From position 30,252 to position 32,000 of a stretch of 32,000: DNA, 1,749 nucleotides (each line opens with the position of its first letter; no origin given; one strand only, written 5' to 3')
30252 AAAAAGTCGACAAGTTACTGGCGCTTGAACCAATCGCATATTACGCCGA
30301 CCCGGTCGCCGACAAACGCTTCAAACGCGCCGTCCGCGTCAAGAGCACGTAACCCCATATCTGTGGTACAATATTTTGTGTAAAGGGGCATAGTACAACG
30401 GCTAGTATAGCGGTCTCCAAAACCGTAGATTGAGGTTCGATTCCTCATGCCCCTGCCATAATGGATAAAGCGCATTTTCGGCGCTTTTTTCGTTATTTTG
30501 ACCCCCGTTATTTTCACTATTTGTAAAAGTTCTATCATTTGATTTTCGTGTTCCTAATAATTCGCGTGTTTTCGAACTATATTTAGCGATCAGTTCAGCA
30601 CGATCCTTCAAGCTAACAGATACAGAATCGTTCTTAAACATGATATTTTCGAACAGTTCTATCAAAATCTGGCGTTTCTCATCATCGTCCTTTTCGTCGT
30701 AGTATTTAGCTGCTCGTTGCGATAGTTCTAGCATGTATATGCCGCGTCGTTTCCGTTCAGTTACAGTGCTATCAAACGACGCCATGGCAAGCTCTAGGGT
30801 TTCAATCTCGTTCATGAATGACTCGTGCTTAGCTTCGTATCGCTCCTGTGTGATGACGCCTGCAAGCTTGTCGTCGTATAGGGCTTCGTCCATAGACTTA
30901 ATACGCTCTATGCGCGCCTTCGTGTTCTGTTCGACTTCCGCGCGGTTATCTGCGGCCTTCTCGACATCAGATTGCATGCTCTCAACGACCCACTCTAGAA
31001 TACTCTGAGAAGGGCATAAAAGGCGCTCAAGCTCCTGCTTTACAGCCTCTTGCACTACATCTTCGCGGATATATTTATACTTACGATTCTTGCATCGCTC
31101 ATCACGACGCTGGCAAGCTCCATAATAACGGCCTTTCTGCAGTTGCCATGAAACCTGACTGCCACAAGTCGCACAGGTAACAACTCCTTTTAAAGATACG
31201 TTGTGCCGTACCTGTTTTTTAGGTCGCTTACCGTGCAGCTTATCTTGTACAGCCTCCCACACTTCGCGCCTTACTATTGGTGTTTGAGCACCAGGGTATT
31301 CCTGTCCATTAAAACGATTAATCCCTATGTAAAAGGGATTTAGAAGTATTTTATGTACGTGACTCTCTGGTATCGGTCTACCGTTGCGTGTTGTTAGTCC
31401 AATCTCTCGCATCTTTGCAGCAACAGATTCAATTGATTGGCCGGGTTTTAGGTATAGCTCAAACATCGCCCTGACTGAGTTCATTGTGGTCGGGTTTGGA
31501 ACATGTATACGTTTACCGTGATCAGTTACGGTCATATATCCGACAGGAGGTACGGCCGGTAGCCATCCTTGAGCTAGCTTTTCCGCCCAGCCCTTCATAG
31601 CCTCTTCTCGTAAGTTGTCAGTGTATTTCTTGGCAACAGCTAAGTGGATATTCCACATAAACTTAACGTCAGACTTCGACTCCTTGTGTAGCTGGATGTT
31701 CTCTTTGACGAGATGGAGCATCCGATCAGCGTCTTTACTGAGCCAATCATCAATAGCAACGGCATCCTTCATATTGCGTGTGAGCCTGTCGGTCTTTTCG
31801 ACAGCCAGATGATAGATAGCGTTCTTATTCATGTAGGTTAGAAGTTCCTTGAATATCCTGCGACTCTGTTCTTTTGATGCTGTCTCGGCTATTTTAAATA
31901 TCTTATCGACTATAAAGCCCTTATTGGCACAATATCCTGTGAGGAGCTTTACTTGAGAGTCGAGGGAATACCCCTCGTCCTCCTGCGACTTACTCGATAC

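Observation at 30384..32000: Large serine recombinase ORF reads through the tRNA-Trp terminator into the tRNA: probable attL of an integrated element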

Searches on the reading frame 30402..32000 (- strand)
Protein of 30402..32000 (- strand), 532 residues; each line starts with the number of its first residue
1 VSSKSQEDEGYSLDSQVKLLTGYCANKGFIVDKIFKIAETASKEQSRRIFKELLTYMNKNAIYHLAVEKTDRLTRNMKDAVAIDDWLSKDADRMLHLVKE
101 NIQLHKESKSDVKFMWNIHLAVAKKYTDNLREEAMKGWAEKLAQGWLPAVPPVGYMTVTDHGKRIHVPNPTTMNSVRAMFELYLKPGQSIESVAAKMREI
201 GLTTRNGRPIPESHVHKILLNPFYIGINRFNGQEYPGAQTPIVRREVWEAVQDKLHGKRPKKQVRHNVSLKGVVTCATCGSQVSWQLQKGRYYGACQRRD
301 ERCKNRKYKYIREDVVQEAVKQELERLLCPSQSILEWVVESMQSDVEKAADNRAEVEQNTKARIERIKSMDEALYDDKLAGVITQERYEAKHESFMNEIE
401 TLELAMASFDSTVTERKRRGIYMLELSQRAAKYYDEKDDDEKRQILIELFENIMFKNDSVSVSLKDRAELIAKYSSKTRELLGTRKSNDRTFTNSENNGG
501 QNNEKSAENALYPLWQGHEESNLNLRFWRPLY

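Call 8: search_protein_families(library=pfam, proteins=[window:30402-32000:-])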
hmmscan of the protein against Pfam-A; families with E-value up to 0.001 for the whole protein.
window:30402-32000:- (532 aa): 3 families
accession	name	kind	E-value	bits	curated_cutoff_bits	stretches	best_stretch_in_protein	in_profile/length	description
PF00239.26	Resolvase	-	1.1e-16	61.7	23.3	1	5-145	8-143/145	Resolvase, N terminal domain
PF07508.19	Recombinase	-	1.4e-16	61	21.1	1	172-256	3-100/102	Recombinase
PF13408.12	Zn_ribbon_recom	-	3e-07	31.1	25.3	1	270-324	2-57/58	Recombinase zinc beta ribbon domain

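Call 10: find_homologous_proteins(query=window:30402-32000:-, max_evalue=1e-10)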
Query window:30402-32000:- (532 aa): 1209 proteins with E <= 1e-10 among 7316 candidates; the best 120 are listed.
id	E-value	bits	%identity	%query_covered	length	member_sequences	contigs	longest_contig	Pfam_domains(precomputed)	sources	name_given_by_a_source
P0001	0.0e+0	1124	96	98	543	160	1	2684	PF07508.20,PF00239.27,PF13408.13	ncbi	-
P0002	0.0e+0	1093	92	98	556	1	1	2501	PF07508.20,PF00239.27,PF13408.13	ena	-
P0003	0.0e+0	1082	88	100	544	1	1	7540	PF07508.20,PF00239.27,PF13408.13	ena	-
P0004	0.0e+0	1075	88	100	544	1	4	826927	PF07508.20,PF00239.27,PF13408.13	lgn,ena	-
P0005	0.0e+0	1061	86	100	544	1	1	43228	PF07508.20,PF00239.27,PF13408.13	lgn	-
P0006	0.0e+0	1058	89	97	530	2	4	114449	PF07508.20,PF00239.27,PF13408.13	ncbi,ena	-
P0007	0.0e+0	1012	89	93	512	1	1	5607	PF07508.20,PF00239.27,PF13408.13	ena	-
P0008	5.0e-287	971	79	100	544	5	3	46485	PF07508.20,PF00239.27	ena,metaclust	metaclust:\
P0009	1.1e-285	966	76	100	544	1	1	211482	PF07508.20,PF00239.27,PF13408.13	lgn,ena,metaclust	metaclust:\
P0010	1.9e-279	946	78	97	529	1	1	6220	PF07508.20,PF00239.27,PF13408.13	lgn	-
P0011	1.1e-274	930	76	97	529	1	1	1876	PF07508.20,PF00239.27,PF13408.13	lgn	-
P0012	2.4e-274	929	76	97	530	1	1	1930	PF07508.20,PF00239.27,PF13408.13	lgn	-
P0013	2.9e-271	919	75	98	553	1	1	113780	PF07508.20,PF00239.27,PF13408.13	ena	-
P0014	5.9e-271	918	73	100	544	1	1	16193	PF07508.20,PF00239.27,PF13408.13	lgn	-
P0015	4.4e-270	915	73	100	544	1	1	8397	PF07508.20,PF00239.27,PF13408.13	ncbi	-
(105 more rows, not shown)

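Call 13: find_encoding_contigs(protein=P0004, flank=10000, max_places=4)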
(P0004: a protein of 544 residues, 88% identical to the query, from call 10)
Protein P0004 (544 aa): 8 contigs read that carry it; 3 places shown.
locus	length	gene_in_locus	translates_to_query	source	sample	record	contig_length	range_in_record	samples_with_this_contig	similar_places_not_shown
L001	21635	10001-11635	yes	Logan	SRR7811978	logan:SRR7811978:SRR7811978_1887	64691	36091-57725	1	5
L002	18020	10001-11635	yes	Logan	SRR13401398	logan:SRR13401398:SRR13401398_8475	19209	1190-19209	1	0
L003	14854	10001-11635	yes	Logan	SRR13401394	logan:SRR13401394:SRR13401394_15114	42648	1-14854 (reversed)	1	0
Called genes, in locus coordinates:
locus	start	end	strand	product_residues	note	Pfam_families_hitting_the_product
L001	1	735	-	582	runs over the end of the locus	PF12564:TypeIII_RM_meth, PF01555:N6_N4_Mtase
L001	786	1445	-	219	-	-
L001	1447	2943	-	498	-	PF11074:DUF2779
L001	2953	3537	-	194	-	-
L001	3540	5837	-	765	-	PF04471:Mrr_cat (weak), PF20720:nSTAND3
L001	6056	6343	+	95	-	PF23907:DUF7249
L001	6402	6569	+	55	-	-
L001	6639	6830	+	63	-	-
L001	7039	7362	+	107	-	PF12599:DUF3768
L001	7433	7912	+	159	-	PF25958:DUF7995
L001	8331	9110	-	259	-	-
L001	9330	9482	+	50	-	-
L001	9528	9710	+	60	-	-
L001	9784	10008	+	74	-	-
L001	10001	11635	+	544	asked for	PF00239:Resolvase, PF07508:Recombinase, PF13408:Zn_ribbon_recom (weak)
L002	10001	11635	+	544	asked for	PF00239:Resolvase, PF07508:Recombinase, PF13408:Zn_ribbon_recom (weak)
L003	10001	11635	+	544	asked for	PF00239:Resolvase, PF07508:Recombinase, PF13408:Zn_ribbon_recom (weak)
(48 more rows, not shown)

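Call 17: find_related_loci(query=A1, collection=genome_contigs, flank=10000)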
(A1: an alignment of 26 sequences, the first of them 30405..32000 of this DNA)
Query A1 (532 aa) in genome_contigs; peptide patterns used: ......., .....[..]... (x = any residue, [..] = any of these).
268 stretches matched a pattern; 183 encode a relative of the query (tblastn E <= 1e-3); the best 80 are kept; 80 distinct loci.
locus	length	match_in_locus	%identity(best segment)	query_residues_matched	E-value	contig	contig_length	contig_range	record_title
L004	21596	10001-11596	96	1-532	0e+0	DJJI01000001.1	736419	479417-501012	MAG TPA_asm: Candidatus Saccharibacteria bacterium UBA6572 UBA6572_contig_1, whole genome shotgun sequence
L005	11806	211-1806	96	1-532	0e+0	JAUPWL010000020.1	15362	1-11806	MAG: Patescibacteria group bacterium isolate erpe_2018_sw_45hr_WHONDRS-SW48-000100_F_bin.11 scaffold_267, whole genome s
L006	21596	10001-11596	95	1-532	0e+0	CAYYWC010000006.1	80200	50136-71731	MAG TPA_asm: uncultured Candidatus Saccharibacteria bacterium isolate binchicken_co173_127 genome assembly, contig: NODE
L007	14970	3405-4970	96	1-522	0e+0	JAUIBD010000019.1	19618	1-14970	MAG: bacterium isolate 6_bin.24 NODE_2555_length_19618_cov_1.819814, whole genome shotgun sequence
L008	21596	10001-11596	77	1-532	0e+0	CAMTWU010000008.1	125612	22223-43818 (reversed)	MAG: uncultured Candidatus Saccharibacteria bacterium isolate G02_MAG_00010 genome assembly, contig: G02_MAG_00010_00000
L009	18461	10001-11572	63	1-529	0e+0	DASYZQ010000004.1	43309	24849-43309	MAG TPA_asm: Candidatus Saccharimonadales bacterium isolate SMAG_U6366 k141_89747, whole genome shotgun sequence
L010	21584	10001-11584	56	1-532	0e+0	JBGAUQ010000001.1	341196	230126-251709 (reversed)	MAG: Candidatus Saccharimonadales bacterium isolate MAG_AAO_AS.77 AAOAS-77_NODE_1_length_341196_cov_10.715592, whole gen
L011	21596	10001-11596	52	1-532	0e+0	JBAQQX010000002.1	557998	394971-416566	MAG: Candidatus Saccharimonadales bacterium isolate MFD12015_ilm_asm_bin4 k127_17485, whole genome shotgun sequence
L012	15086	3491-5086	51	1-532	0e+0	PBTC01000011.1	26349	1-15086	MAG: Candidatus Saccharibacteria bacterium isolate NP70 31597, whole genome shotgun sequence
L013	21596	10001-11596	51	1-532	0e+0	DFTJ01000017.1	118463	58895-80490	MAG TPA_asm: Candidatus Saccharibacteria bacterium UBA4215 UBA4215_contig_1914, whole genome shotgun sequence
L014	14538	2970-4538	54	1-523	0e+0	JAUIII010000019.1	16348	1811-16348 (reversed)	MAG: bacterium isolate Co_bin.251 NODE_19735_length_16348_cov_2.286850, whole genome shotgun sequence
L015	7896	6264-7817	54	3-520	0e+0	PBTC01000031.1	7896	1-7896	MAG: Candidatus Saccharibacteria bacterium isolate NP70 MHASMcontig_158298, whole genome shotgun sequence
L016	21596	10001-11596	52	1-532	0e+0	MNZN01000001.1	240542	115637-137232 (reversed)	MAG: Candidatus Saccharibacteria bacterium CG2_30_41_52 cg2_3.0_scaffold_5_c, whole genome shotgun sequence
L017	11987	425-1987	53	1-523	0e+0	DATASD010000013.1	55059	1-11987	MAG TPA_asm: Candidatus Saccharimonadales bacterium isolate SMAG_U5511 k141_5798464, whole genome shotgun sequence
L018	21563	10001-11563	53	1-523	0e+0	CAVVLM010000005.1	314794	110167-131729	MAG: uncultured Candidatus Saccharibacteria bacterium isolate MFD04780.bin.1.216 genome assembly, contig: contig_38197,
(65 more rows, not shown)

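Call 23: search_protein_families(library=pfam, max_evalue=0.01, proteins=[L004:184-1101:+, L004:1146-1361:-, L004:1525-2106:+, L004:2108-2617:+, L004:2610-3008:-, L004:3035-4105:-, L004:4919-5689:-, L004:5834-7612:-, L004:8281-9066:-, L004:9739-9972:+])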
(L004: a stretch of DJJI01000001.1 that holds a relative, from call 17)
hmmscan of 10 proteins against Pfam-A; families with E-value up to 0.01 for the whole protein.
L004:184-1101:+ (305 aa): 0 families

L004:1146-1361:- (71 aa): 1 family
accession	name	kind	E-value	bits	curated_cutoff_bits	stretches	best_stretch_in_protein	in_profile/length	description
PF09527.15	ATPase_gene1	-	0.0098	16.4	26.6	0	46-68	9-31/54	Putative F0F1-ATPase subunit Ca2+/Mg2+ transporter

L004:1525-2106:+ (193 aa): 1 family
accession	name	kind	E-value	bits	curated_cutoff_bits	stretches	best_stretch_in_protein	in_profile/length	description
PF13091.12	PLDc_2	-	6.2e-08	33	27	1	67-183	4-125/132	PLD-like domain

L004:2108-2617:+ (169 aa): 1 family
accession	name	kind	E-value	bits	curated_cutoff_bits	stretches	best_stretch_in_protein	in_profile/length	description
PF01040.23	UbiA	-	0.0096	15.7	34.2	1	68-153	162-245/250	UbiA prenyltransferase family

L004:2610-3008:- (132 aa): 1 family
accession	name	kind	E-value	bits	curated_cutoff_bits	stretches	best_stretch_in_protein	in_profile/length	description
PF18143.6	HAD_SAK_2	-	0.00028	21.7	27.5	1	3-100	2-112/139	HAD domain in Swiss Army Knife RNA repair proteins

L004:3035-4105:- (356 aa): 1 family
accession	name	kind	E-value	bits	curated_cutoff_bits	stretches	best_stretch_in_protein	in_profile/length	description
PF00078.32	RVT_1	-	2e-20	73.8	29.6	1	100-303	8-204/205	Reverse transcriptase (RNA-dependent DNA polymerase)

L004:4919-5689:- (256 aa): 0 families

L004:5834-7612:- (592 aa): 6 families
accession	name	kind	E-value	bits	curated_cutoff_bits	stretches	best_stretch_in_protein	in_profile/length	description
PF10412.15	TrwB_AAD_bind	-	4.2e-07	29.6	20.5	1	143-215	4-70/387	Type IV secretion-system coupling protein DNA-binding domain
PF12696.13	TraG-D_C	-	0.0001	22.7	22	1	413-475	2-68/126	TraM recognition site of TraD and TraG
PF01935.23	DUF87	-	0.00011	22.8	23.2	1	154-268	23-126/220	Helicase HerA, central domain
PF02534.20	T4SS-DNA_transf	-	0.00023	20.6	20.1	0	155-225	45-112/468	Type IV secretory system Conjugative DNA transfer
PF00270.35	DEAD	-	0.0038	17.4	26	0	153-200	13-63/167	DEAD/DEAH box helicase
PF13245.12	AAA_19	-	0.0051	17.4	25.1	0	153-433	10-112/134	AAA domain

L004:8281-9066:- (261 aa): 3 families
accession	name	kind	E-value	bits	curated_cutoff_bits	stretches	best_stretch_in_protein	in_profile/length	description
PF13814.12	Replic_Relax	-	3e-06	27.9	25.3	1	19-159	1-150/191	Replication-relaxation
PF01978.25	TrmB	-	0.0026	18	25.6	1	30-66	25-61/68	Sugar-specific transcriptional regulator TrmB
PF03501.21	S10_plectin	-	0.0052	17.3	26.9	1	39-101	35-91/93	Plectin/S10 domain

L004:9739-9972:+ (77 aa): 0 families

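Call 24: search_protein_families(library=phrogs, max_evalue=0.001, proteins=[L004:184-1101:+, L004:1146-1361:-, L004:1525-2106:+, L004:2108-2617:+, L004:2610-3008:-, L004:3035-4105:-, L004:4919-5689:-, L004:5834-7612:-, L004:8281-9066:-, L004:9739-9972:+])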
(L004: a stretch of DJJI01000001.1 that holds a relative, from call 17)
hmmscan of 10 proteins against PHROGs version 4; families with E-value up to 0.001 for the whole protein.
L004:184-1101:+ (305 aa): 0 families

L004:1146-1361:- (71 aa): 0 families

L004:1525-2106:+ (193 aa): 0 families

L004:2108-2617:+ (169 aa): 0 families

L004:2610-3008:- (132 aa): 0 families

L004:3035-4105:- (356 aa): 2 families
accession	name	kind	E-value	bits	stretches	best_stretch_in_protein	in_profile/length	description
phrog_1423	-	DNA, RNA and nucleotide metabolism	6.5e-104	350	1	34-352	100-439/1040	Reverse transcriptase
phrog_2825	-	DNA, RNA and nucleotide metabolism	3.7e-12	47.1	1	86-324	41-269/336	polymerase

L004:4919-5689:- (256 aa): 0 families

L004:5834-7612:- (592 aa): 3 families
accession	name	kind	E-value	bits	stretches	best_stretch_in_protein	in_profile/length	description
phrog_5156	-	unknown function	3.5e-47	162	1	7-545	263-795/824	-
phrog_7035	-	unknown function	1.1e-10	41.5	1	108-197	184-256/969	-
phrog_2666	-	head and packaging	2.3e-05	24.2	0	152-198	319-365/555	terminase large subunit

L004:8281-9066:- (261 aa): 0 families

L004:9739-9972:+ (77 aa): 0 families

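Call 60: search_solved_structures(query=P0004, max_evalue=0.001)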
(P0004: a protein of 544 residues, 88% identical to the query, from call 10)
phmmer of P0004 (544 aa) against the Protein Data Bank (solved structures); distinct sequences matched with E-value up to 0.001: 2.
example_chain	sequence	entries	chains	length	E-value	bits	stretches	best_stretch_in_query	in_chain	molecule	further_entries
3bvp_A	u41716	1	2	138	1.2e-07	34.1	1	6-101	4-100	TP901-1 Integrase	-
3guv_A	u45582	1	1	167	0.00077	21.5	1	3-157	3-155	Site-specific recombinase, resolvase family protein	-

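Call 62: search_protein_families(library=pfam, max_evalue=0.05, proteins=[L004:9739-9972:+, L004:9464-9667:+, L004:9283-9435:+, L004:8028-8207:+, L004:7691-7855:+, L004:4919-5689:-])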
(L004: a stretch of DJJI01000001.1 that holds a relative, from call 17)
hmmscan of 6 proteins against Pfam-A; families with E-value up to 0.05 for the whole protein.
L004:9739-9972:+ (77 aa): 0 families

L004:9464-9667:+ (67 aa): 9 families
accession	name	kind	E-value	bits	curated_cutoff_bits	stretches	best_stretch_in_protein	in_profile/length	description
PF19891.5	DUF6364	-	7.3e-06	26.8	27.3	1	11-53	8-48/70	Family of unknown function (DUF6364)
PF23807.1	RHH_10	-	3.2e-05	24.5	27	1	5-51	23-69/84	Ribbon-helix-helix protein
PF19807.5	DUF6290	-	0.00085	19.9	27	1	8-39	4-35/72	Family of unknown function (DUF6290)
PF04221.18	RelB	-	0.0012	19.1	22.4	1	7-39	3-35/82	RelB antitoxin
PF21983.2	NikA-like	-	0.0014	19.2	27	1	4-38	3-37/72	Mobilization protein NikA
PF09386.16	ParD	-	0.016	16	27.3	1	8-56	4-52/80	Antitoxin ParD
PF05534.18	HicB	-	0.016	15.5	21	1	7-39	19-51/51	HicB family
PF07878.17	RHH_5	-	0.037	14.2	26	0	10-38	6-34/43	CopG-like RHH_1 or ribbon-helix-helix domain, RHH_5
PF12767.12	SAGA-Tad1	-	0.046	14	31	0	9-52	187-232/238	Transcriptional regulator of RNA polII, SAGA, subunit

L004:9283-9435:+ (50 aa): 1 family
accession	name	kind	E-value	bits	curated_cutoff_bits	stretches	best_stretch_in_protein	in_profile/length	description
PF01430.24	HSP33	-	0.022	14.7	21.4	1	5-49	219-267/273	Hsp33 protein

L004:8028-8207:+ (59 aa): 0 families

L004:7691-7855:+ (54 aa): 0 families

L004:4919-5689:- (256 aa): 0 families

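Call 64: find_related_loci(query=A1, collection=viral_contigs, flank=10000)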
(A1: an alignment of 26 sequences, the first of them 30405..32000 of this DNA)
Query A1 (532 aa) in viral_contigs; peptide patterns used: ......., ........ (x = any residue, [..] = any of these).
22 stretches matched a pattern; 6 encode a relative of the query (tblastn E <= 1e-3); 6 distinct loci.
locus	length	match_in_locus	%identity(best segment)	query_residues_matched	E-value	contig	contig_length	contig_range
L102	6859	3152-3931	24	1-264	2e-14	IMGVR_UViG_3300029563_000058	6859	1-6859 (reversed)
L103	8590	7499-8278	24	1-264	2e-14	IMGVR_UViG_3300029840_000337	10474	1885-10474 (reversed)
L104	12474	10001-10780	24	1-264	2e-14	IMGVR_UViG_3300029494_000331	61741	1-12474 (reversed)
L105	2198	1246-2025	24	1-264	1e-14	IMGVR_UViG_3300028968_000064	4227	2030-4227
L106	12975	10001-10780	24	1-264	2e-14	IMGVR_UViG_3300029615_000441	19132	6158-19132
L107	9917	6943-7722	24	1-264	2e-14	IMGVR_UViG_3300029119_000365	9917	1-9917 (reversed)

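Call 78: predict_structure(alignment_id=A2)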
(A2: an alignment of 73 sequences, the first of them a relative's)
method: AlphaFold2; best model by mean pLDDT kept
length: 544 residues; sequences in the alignment: 73
mean_pLDDT: 79.6   pTM: 0.43
mean pLDDT of the five models: 79.6, 79.5, 78.2, 77.9, 75.7
residues with pLDDT >= 90: 96; 70-90: 340; 50-70: 75; < 50: 33
segments of 3 or more residues with pLDDT < 50: 500-514, 530-544
pLDDT, mean of each block of 10 residues (from residue 1): 78 67 78 89 87 76 88 88 76 83 86 79 64 72 70 59 82 75 90 89 89 86 89 86 71 87 81 58 86 85 82 71 86 90 84 86 84 93 92 91 94 87 75 89 88 89 88 89 86 70 42 54 69 43 34
secondary structure, 60 per line:
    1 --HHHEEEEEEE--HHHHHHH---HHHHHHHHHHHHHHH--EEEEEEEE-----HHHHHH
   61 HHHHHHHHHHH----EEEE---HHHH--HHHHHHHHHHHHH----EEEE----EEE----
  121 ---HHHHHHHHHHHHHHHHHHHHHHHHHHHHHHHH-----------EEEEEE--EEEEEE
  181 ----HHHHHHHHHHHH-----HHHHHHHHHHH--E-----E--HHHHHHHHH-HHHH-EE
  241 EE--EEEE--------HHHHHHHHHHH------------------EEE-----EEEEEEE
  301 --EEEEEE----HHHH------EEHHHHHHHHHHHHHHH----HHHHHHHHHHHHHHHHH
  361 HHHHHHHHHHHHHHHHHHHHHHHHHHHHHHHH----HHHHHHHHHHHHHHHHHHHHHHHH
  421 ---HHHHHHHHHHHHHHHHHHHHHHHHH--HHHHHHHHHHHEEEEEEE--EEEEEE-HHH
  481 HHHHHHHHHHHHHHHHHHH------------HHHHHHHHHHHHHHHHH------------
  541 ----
elements in order: E6-12 H15-21 H25-39 E42-49 H55-71 E76-79 H83-86 H89-101 E106-109 E114-116 H124-155 E167-172 E175-180 H185-196 H202-212 H224-232 H234-237 E239-242 E245-248 H257-267 E286-288 E294-300 E303-308 H313-316 H325-339 H344-392 H397-420 H424-448 H451-461 E462-468 E471-476 H478-499 H512-528
